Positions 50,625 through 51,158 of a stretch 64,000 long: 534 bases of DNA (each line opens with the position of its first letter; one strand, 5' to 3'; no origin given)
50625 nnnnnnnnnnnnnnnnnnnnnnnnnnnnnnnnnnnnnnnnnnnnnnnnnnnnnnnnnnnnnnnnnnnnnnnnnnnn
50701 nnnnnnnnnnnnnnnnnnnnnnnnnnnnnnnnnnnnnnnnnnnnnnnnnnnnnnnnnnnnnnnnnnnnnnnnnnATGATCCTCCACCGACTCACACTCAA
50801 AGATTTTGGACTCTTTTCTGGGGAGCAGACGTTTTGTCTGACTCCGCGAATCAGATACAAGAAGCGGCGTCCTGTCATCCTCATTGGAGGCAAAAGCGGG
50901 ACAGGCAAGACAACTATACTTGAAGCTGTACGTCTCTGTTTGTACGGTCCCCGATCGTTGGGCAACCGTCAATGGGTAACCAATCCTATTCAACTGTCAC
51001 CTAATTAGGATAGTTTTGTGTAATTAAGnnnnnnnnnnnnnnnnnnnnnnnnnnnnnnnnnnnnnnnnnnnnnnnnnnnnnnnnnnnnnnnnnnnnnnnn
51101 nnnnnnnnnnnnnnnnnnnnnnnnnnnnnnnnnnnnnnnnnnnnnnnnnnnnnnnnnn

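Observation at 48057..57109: Decayed defence/mobile island: dndC plus a dndD 5' stub, HNH endonuclease, IS with inverted repeats, IS3 relic, orphan HsdR_N-methyltransferase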

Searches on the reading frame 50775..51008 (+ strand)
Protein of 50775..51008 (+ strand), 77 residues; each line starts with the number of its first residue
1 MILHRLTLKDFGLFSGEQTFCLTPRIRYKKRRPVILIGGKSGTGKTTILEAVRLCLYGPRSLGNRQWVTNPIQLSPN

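Call 3: search_protein_families(library=pfam, proteins=[window:50775-51008:+], max_evalue=0.01)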
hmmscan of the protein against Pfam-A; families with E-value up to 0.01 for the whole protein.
window:50775-51008:+ (77 aa): 6 families
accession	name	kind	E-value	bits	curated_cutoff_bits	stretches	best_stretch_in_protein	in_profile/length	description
PF13476.12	AAA_23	-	6e-12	47.1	27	1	5-69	1-60/201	AAA domain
PF13555.12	AAA_29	-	5.2e-06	26.6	27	1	3-60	1-50/61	P-loop containing region of AAA domain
PF13514.12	AAA_27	-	3.1e-05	24.1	22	1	1-61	1-55/206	AAA domain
PF25199.1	nSTAND_NTPase5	-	0.00014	22.2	34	1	29-71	38-79/145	Novel STAND NTPase 5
PF13191.12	AAA_16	-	0.0021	19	32.6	1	31-53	23-45/167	AAA ATPase domain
PF06414.18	Zeta_toxin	-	0.0047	16.8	22.3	1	30-54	14-38/199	Zeta toxin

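Call 4: search_protein_families(library=padloc, proteins=[window:50775-51008:+], max_evalue=0.01)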
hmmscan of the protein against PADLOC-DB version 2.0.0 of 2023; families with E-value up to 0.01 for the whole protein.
window:50775-51008:+ (77 aa): 84 families (the best 25 are shown)
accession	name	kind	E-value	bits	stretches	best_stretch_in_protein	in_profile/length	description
PDLC02668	DndD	-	1.3e-25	88.5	1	1-65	1-63/659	DndD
PDLC02663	DndD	-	7.8e-25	85.8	1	1-65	1-66/675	DndD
PDLC02756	PbeC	-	1.4e-24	85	1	1-65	1-64/643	PbeC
PDLC02667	DndD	-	4.7e-23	79.8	1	1-65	1-65/657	DndD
PDLC02740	PbeC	-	4.2e-21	73.4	1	1-61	1-57/648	PbeC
PDLC02664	DndD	-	4.7e-20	69.6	1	1-64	1-64/662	DndD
PDLC02731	PbeC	-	6.5e-20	69.5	1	1-61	1-60/645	PbeC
PDLC02665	DndD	-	2.8e-13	47.5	1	1-64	1-58/645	DndD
PDLC02752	PbeC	-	5.4e-13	46.5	1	1-64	1-58/644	PbeC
PDLC02727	PbeC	-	6.7e-13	46.1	1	1-66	1-63/660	PbeC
PDLC02735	PbeC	-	7.5e-12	42.8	1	1-65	1-67/652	PbeC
PDLC02739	PbeC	-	6.4e-11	39.7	1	1-60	1-56/644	PbeC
PDLC02741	PbeC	-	5.1e-10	36.5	1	1-71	1-67/644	PbeC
PDLC02754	PbeC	-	4.6e-09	33.5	1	3-63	3-59/646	PbeC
PDLC02715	PbeC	-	8e-09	32.7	1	1-70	1-66/619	PbeC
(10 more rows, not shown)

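Call 5: search_protein_families(library=ncbifam, proteins=[window:50775-51008:+], max_evalue=0.01)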
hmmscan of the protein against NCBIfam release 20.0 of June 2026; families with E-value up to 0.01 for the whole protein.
window:50775-51008:+ (77 aa): 11 families
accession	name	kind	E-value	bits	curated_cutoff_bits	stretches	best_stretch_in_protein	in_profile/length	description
TIGR03185.1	DNA_S_dndD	equivalog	1.3e-18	66.8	245.85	1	1-65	1-61/650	DNA sulfur modification protein DndD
TIGR00618.1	sbcc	subfamily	7.3e-09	34.1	478.5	1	3-58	3-53/1043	exonuclease subunit SbcC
NF053563.1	Rkd4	equivalog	0.00016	20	860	1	2-59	2-50/747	arcadin-4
NF041751.2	sbcc_Staph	equivalog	0.00022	19.4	920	1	5-66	5-61/1007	exonuclease subunit SbcC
TIGR00611.2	recf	equivalog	0.00031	20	172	1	31-58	20-47/339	DNA replication/repair protein RecF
NF005115.0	PRK06547.1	equivalog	0.0021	17.5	173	1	29-52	12-35/172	hypothetical protein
NF041760.1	PtuA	equivalog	0.0046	15.9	500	1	2-55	51-95/524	retron Ec78 anti-phage system effector ATPase PtuA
NF003259.0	PRK04220.1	equivalog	0.005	16.3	343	1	22-50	82-110/306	2-phosphoglycerate kinase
NF003034.1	PRK03918.1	equivalog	0.0065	14.5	700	1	34-61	25-52/878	DNA double-strand break repair ATPase Rad50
NF045780.1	TrlF_fam_ATP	equivalog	0.0074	15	350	1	36-57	314-334/944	TrlF family AAA-like ATPase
NF041035.1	Rad50_Halo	equivalog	0.0074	14.7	1000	1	31-63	22-54/883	DNA double-strand break repair ATPase Rad50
